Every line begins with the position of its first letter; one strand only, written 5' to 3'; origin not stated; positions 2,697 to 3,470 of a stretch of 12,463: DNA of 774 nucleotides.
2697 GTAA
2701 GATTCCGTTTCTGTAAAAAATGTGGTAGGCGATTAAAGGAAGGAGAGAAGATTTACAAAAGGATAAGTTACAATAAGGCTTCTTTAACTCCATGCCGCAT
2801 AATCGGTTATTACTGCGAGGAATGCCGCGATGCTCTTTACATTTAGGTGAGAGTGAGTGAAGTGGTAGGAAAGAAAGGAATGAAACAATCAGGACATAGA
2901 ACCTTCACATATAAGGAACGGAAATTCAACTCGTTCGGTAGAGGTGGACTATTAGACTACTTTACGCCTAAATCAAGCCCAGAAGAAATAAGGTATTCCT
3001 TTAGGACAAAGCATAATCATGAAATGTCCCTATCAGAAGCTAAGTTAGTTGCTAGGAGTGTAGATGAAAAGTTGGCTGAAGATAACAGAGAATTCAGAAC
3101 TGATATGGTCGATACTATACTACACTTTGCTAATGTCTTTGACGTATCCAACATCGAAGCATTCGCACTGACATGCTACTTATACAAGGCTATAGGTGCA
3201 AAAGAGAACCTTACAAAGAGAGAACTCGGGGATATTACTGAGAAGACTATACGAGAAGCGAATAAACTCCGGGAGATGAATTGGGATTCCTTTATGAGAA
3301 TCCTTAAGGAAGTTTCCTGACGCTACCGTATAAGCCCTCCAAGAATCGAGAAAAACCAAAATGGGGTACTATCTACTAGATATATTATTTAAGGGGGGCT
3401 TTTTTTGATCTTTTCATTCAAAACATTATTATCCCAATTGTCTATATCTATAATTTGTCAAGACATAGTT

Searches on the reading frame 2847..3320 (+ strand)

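Call 6: search_protein_families(library=pfam, proteins=[window:2847-3320:+], max_evalue=0.1)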
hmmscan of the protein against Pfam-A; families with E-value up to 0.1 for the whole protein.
window:2847-3320:+ (157 aa): 2 families
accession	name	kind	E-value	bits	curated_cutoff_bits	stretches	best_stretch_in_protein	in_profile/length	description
PF06275.16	DUF1031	-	0.022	15.5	25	0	48-61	30-43/80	Protein of unknown function (DUF1031)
PF18385.6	Tiam_CC_Ex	-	0.052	14.3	25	1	80-149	22-91/98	T-lymphoma invasion and metastasis CC-Ex domain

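Call 7: search_protein_families(library=ncbifam, proteins=[window:2847-3320:+], max_evalue=1)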
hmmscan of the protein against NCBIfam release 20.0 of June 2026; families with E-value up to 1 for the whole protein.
window:2847-3320:+ (157 aa): 0 families

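Call 58: search_protein_families(library=padloc, proteins=[window:2847-3320:+], max_evalue=0.01)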
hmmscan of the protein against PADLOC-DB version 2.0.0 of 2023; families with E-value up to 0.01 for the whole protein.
window:2847-3320:+ (157 aa): 0 families

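Call 59: search_protein_families(library=phrogs, proteins=[window:2847-3320:+], max_evalue=0.01)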
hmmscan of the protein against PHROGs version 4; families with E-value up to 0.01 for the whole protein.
window:2847-3320:+ (157 aa): 1 family
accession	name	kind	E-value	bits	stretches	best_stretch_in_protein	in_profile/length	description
phrog_5676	-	unknown function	0.0043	18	0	66-119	5-56/81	-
